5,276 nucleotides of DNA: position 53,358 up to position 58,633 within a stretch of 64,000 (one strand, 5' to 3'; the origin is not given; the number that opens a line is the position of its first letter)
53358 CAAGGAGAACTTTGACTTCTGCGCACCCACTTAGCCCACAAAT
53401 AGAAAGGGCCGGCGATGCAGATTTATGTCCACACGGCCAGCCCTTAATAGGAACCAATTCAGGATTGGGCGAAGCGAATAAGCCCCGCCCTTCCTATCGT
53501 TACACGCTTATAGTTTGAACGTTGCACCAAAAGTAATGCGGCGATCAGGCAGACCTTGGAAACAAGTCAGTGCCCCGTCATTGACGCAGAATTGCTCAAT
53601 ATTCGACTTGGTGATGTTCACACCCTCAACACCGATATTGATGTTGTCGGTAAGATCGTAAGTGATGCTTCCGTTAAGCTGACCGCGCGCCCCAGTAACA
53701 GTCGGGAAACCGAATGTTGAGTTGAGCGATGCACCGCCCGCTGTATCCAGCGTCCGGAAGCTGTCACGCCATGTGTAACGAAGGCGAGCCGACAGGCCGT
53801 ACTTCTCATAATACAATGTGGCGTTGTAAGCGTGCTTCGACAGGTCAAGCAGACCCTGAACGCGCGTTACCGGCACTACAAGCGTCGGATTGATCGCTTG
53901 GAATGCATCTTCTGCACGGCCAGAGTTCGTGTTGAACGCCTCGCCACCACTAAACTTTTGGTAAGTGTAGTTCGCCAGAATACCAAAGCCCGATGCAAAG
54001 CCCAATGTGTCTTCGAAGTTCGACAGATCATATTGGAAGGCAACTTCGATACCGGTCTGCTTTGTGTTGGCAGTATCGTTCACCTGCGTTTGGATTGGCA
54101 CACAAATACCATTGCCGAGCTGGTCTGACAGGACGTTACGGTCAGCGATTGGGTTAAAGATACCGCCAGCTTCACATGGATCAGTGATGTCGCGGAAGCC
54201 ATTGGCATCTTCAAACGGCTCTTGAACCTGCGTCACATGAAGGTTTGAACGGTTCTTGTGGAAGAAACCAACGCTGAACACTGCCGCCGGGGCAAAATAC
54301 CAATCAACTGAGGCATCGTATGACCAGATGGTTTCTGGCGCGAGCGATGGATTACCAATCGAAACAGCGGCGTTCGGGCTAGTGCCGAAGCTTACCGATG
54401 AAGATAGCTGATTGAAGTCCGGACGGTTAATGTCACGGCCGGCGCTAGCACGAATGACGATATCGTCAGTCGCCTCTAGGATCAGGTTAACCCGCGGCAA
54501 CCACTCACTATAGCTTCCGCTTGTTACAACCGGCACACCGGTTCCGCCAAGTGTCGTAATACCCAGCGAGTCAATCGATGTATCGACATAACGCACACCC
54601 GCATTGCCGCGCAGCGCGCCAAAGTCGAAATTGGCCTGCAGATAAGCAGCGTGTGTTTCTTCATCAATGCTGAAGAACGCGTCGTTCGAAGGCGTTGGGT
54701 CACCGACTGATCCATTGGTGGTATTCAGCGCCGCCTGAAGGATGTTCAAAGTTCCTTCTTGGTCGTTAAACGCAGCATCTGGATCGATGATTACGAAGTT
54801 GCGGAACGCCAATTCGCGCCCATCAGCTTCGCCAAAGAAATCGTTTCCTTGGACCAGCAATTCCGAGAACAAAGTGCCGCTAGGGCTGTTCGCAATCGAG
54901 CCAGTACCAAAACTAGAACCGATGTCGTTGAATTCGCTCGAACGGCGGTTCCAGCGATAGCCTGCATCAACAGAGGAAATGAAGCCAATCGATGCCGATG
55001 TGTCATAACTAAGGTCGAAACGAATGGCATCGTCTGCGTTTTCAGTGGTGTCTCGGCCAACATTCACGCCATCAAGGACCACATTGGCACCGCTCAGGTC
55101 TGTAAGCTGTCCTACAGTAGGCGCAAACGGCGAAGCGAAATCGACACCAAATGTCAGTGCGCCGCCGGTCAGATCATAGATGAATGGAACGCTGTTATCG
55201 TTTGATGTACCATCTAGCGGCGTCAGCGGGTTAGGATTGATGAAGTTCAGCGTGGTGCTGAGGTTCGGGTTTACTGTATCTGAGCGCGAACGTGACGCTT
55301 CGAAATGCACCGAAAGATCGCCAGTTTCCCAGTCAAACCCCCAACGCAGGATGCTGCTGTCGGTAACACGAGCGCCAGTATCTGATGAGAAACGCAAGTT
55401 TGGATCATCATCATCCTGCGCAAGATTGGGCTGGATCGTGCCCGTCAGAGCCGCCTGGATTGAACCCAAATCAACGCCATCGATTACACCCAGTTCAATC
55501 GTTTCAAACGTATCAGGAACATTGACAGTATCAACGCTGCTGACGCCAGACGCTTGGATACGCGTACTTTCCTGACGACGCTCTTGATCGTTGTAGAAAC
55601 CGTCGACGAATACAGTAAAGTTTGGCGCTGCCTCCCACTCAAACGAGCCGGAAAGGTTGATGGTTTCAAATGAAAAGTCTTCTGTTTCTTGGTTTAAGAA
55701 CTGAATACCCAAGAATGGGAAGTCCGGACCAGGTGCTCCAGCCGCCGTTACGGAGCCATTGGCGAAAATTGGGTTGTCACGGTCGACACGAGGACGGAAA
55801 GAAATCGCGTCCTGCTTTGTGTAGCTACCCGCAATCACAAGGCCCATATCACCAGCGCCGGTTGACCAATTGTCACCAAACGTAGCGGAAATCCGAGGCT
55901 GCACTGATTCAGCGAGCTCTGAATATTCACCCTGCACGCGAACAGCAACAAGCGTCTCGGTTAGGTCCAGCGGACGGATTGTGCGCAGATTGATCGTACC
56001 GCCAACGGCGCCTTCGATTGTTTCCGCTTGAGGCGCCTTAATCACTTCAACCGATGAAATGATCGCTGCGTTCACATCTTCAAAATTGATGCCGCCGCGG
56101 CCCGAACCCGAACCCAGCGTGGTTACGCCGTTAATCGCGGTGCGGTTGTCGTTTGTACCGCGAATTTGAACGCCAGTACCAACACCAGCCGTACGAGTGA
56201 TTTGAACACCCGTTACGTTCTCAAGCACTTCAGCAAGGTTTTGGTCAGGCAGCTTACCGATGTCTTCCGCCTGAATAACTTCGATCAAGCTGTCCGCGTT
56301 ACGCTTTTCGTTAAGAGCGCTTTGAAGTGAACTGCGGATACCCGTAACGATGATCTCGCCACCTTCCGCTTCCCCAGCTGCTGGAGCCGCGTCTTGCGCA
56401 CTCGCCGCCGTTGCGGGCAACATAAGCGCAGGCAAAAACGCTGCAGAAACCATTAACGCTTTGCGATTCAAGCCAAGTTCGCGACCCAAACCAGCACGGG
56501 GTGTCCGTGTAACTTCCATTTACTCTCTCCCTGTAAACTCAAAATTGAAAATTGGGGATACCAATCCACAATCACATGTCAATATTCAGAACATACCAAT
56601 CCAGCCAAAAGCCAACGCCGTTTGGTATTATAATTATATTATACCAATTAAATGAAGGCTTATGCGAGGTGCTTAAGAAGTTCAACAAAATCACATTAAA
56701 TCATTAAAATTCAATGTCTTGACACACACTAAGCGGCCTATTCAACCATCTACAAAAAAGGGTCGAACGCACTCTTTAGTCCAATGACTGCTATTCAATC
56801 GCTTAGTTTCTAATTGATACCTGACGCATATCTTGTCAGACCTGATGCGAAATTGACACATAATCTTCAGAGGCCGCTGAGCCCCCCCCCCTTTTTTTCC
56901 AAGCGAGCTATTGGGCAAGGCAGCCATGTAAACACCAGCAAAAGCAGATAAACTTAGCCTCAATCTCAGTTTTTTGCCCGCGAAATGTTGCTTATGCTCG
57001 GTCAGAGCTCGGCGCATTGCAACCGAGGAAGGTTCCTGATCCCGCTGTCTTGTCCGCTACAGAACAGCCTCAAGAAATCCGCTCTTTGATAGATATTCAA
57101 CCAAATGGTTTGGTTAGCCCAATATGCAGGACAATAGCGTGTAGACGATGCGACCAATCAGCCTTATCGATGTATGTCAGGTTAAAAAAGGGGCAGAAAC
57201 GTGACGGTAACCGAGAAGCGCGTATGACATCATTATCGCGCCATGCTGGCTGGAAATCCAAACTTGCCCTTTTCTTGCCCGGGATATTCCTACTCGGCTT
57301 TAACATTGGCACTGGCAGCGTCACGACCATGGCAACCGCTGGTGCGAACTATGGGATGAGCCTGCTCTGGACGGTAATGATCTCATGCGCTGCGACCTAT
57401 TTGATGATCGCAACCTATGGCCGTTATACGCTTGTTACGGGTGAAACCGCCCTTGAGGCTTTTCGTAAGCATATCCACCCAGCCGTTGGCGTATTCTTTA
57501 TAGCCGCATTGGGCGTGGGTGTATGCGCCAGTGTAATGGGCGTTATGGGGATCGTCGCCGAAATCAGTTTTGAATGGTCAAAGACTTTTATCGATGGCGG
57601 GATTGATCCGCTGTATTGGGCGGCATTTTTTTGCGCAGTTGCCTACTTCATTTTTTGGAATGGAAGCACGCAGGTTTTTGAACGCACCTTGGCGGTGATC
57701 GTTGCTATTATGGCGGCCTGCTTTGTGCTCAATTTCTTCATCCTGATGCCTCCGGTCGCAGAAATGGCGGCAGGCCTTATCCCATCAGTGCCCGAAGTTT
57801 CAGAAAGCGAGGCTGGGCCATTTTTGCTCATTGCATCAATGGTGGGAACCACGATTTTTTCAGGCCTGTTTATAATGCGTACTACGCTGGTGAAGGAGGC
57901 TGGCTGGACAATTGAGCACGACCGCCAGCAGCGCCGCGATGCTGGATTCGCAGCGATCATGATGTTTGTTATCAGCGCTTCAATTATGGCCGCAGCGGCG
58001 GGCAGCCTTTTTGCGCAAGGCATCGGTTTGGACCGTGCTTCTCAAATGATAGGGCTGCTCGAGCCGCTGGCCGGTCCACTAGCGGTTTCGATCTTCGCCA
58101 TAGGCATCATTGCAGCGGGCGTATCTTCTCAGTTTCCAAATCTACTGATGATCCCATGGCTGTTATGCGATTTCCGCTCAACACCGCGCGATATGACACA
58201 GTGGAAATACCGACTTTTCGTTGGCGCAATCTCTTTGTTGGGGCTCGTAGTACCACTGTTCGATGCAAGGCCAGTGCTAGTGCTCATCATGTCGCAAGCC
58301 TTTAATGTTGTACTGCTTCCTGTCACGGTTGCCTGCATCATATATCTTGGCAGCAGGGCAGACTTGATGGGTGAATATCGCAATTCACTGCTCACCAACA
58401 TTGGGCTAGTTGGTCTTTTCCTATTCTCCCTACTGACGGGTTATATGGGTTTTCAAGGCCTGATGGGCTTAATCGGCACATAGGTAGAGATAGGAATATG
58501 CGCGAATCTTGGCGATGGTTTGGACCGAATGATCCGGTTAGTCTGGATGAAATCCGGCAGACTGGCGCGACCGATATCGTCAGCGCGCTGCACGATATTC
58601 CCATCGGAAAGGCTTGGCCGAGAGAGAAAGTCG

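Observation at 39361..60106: Complete alginate-utilisation locus (19.8 kb) bracketed by two near-identical decayed IS6 copies in direct orientation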

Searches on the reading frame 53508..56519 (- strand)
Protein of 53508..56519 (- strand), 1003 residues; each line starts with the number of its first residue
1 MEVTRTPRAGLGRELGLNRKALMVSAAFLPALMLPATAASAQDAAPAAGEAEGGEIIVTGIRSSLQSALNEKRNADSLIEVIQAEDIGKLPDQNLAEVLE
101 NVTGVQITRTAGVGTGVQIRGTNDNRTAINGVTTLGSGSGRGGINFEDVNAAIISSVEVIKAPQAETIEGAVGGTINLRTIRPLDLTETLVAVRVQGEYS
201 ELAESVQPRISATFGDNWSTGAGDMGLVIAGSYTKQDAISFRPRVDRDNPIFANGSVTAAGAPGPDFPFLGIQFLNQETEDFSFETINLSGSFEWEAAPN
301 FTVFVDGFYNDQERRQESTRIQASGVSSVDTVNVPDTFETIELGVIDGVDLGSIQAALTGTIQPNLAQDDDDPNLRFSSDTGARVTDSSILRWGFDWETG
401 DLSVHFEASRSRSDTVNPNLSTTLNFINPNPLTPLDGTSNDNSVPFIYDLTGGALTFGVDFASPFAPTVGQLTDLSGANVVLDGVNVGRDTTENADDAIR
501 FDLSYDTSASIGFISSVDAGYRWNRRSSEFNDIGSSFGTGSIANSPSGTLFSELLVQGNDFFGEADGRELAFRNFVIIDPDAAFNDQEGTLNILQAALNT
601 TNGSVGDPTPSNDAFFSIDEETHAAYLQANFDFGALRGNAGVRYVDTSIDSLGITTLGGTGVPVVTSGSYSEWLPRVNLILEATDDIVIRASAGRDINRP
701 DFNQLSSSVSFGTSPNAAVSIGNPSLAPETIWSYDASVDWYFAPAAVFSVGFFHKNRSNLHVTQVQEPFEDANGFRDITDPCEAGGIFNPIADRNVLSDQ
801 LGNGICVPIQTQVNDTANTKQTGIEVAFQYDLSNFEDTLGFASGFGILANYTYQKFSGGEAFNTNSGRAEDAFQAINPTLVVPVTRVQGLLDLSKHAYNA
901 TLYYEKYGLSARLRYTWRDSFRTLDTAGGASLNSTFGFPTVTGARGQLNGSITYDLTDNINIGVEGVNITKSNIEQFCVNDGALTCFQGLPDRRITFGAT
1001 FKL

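Call 10: search_protein_families(library=pfam, proteins=[window:53508-56519:-])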
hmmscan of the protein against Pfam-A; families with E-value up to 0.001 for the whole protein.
window:53508-56519:- (1003 aa): 3 families
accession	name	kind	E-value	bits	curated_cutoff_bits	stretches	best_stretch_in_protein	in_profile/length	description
PF00593.30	TonB_dep_Rec_b-barrel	-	6.5e-38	132.1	27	1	455-968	30-435/436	TonB dependent receptor-like, beta-barrel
PF14905.12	OMP_b-brl_3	-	1.1e-19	71.2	27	1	601-845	93-293/408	Outer membrane protein beta-barrel family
PF07715.20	Plug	-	6.2e-16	59.3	23.9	1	72-175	2-107/107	TonB-dependent Receptor Plug Domain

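Call 76: search_protein_families(library=ncbifam, proteins=[window:53508-56519:-], max_evalue=1e-10)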
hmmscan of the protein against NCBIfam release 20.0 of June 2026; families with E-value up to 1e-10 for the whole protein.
window:53508-56519:- (1003 aa): 5 families
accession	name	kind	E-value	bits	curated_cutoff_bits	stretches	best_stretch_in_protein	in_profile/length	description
TIGR01782.1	TonB-Xanth-Caul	subfamily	1.3e-154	516.7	310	1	55-1002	3-867/868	TonB-dependent receptor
TIGR01785.1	TonB-hemin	subfamily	1.3e-20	73.5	316.85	1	79-200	22-150/677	TonB-dependent heme/hemoglobin receptor family protein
TIGR01786.1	TonB-hemlactrns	subfamily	6.5e-18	64.4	323.75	0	72-186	18-139/719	TonB-dependent hemoglobin/transferrin/lactoferrin family receptor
NF007478.2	PRK10064.1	equivalog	1.2e-13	50.2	745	0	44-179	20-156/663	catecholate siderophore receptor CirA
TIGR01783.1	TonB-siderophor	subfamily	4.4e-11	42.1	223.5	0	79-195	6-122/649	TonB-dependent siderophore receptor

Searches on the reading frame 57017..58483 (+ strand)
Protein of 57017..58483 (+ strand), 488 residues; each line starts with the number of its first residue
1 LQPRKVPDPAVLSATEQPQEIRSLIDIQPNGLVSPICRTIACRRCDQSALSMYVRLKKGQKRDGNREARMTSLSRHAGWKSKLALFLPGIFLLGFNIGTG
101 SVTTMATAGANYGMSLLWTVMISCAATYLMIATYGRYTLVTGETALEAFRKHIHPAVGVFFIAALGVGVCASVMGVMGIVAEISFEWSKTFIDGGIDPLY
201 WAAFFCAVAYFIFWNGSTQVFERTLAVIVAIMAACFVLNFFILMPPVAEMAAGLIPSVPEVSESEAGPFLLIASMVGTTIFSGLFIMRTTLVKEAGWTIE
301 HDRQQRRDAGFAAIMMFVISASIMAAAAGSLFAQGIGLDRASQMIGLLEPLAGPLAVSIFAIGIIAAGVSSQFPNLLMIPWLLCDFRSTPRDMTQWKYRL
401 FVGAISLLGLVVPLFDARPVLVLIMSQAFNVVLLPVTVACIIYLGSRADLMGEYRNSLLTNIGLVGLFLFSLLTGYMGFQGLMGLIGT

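Call 10: search_protein_families(library=pfam, proteins=[window:57017-58483:+])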
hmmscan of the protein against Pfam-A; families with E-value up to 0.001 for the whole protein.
window:57017-58483:+ (488 aa): 1 family
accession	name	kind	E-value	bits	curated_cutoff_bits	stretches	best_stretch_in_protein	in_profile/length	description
PF01566.24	Nramp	-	5.4e-59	200.5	29.8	1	102-457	1-356/357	Natural resistance-associated macrophage protein-like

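Call 76: search_protein_families(library=ncbifam, proteins=[window:57017-58483:+], max_evalue=1e-10)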
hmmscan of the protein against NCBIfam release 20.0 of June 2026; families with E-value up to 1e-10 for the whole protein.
window:57017-58483:+ (488 aa): 2 families
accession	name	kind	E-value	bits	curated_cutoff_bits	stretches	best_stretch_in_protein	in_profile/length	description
NF001923.0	PRK00701.1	subfamily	6.8e-29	100.8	430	1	62-462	13-415/439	Mn(2+) uptake NRAMP transporter MntH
NF037982.1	Nramp_1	equivalog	2.3e-18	66.6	50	1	88-278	2-182/404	Nramp family divalent metal transporter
